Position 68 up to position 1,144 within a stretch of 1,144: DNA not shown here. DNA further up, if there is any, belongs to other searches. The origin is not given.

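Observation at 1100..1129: MurA has Asp in place of the fosfomycin-target active-site Cys, predicting intrinsic fosfomycin resistance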

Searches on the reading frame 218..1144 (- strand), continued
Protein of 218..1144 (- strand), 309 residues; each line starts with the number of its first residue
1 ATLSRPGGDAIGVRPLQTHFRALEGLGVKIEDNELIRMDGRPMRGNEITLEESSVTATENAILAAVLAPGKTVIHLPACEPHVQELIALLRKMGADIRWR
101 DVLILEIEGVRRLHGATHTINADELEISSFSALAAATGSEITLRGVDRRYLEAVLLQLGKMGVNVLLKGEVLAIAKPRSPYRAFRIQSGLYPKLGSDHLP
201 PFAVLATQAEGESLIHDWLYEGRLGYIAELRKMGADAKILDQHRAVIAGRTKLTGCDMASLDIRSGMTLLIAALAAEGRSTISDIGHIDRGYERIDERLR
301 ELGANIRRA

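Call 10: find_encoding_contigs(protein=P0001, flank=10000, max_places=6)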
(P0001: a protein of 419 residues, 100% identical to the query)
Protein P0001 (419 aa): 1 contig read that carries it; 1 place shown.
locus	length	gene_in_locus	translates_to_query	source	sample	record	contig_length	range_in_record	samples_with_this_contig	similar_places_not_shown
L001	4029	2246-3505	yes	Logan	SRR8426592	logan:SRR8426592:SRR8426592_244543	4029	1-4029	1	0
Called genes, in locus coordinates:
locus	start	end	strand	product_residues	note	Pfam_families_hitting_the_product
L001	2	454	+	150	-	?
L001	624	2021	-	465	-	-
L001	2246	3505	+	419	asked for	PF00275:EPSP_synthase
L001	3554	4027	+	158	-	?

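Call 22: find_related_loci(query=P0001, collection=genome_contigs, flank=10000)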
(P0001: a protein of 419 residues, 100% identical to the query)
Query P0001 (419 aa) in genome_contigs; peptide patterns used: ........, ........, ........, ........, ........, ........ (x = any residue, [..] = any of these).
117 stretches matched a pattern; 3 encode a relative of the query (tblastn E <= 1e-3); 3 distinct loci.
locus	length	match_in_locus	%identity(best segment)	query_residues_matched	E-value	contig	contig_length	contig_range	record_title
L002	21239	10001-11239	48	3-418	5e-115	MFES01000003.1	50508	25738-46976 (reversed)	MAG: Candidatus Doudnabacteria bacterium RIFCSPHIGHO2_02_FULL_46_11 rifcsphigho2_02_scaffold_1159, whole genome shotgun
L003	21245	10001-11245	46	4-418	5e-107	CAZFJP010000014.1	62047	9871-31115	MAG TPA_asm: uncultured Candidatus Saccharibacteria bacterium isolate SRP231805_co4_135 genome assembly, contig: k141_26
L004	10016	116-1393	42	1-418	2e-100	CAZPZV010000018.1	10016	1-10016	MAG TPA_asm: uncultured Candidatus Saccharibacteria bacterium isolate binchicken_co32_241 genome assembly, contig: NODE_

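Call 24: search_protein_families(library=pfam, proteins=[L001:624-2021:-, L001:26-454:+, L001:3554-4027:+], max_evalue=0.01)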
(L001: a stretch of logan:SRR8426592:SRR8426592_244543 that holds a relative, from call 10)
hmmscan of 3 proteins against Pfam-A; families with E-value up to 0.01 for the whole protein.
L001:624-2021:- (465 aa): 1 family
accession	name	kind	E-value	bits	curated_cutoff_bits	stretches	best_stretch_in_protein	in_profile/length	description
PF08308.17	PEGA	-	0.0027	18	20.8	1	49-116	4-66/71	PEGA domain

L001:26-454:+ (142 aa): 1 family
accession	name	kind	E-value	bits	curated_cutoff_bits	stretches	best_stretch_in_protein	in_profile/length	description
PF00380.25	Ribosomal_S9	-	3.6e-40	137.6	22.5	1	21-142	1-121/121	Ribosomal protein S9/S16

L001:3554-4027:+ (158 aa): 3 families
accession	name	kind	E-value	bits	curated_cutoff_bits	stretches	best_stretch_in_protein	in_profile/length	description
PF06723.19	MreB_Mbl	-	2.1e-64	217.9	27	1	7-158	3-154/327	MreB/Mbl protein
PF00022.25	Actin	-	2.9e-05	23.3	27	1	31-157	31-150/410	Actin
PF00012.26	HSP70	-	3.5e-05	22.7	20.6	1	99-158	135-195/599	Hsp70 protein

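Call 33: search_protein_families(library=ncbifam, proteins=[P0001])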
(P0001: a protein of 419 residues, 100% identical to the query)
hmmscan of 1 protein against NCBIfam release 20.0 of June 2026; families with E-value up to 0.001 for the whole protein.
P0001 (419 aa): 6 families
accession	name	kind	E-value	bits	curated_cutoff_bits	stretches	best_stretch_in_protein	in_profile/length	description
NF006873.0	PRK09369.1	subfamily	6.7e-133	443.4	297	1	3-418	2-416/419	UDP-N-acetylglucosamine 1-carboxyvinyltransferase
TIGR01072.1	murA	equivalog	9.9e-127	423.1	392.7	1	4-418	3-416/416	UDP-N-acetylglucosamine 1-carboxyvinyltransferase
NF009470.0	PRK12830.1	equivalog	1.1e-105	353.7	552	1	4-418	3-414/417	UDP-N-acetylglucosamine 1-carboxyvinyltransferase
TIGR01356.1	aroA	equivalog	1.6e-26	93.1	287.25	1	15-402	1-402/415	3-phosphoshikimate 1-carboxyvinyltransferase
NF011381.1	PRK14806.1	equivalog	8.9e-15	54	902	1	4-416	303-730/733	bifunctional prephenate dehydrogenase/3-phosphoshikimate 1-carboxyvinyltransferase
NF008816.0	PRK11860.1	equivalog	1e-06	27.2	943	0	332-398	277-344/662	bifunctional 3-phosphoshikimate 1-carboxyvinyltransferase/cytidylate kinase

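Call 35: search_protein_representatives(protein=P0001)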
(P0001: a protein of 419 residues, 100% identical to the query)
Query: 419 residues. Proteins with E-value up to 0.001 (for the whole library): 19190; up to 1e-10: 7826; up to 1e-30: 2214. The best 150 are listed.
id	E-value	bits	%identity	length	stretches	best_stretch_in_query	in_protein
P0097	2.2e-140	484.2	58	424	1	1-418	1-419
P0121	2.5e-112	391.8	51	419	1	3-419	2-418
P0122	2.8e-108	378.5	46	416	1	3-418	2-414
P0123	6.1e-101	354.4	46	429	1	2-418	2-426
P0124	1.2e-100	353.4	45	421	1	3-418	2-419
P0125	9.5e-99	347.1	46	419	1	3-418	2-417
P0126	1.2e-98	346.8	56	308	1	1-308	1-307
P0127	2.5e-98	345.8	45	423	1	3-417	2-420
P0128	3.2e-98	345.4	47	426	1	7-418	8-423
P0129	4.2e-98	345.0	47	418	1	4-416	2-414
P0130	5.6e-94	331.4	44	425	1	3-418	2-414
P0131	2.2e-93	329.5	45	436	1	3-418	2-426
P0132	5.2e-93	328.3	46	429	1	4-418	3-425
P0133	2.8e-92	325.9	44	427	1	2-418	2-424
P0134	8.8e-92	324.2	43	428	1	2-418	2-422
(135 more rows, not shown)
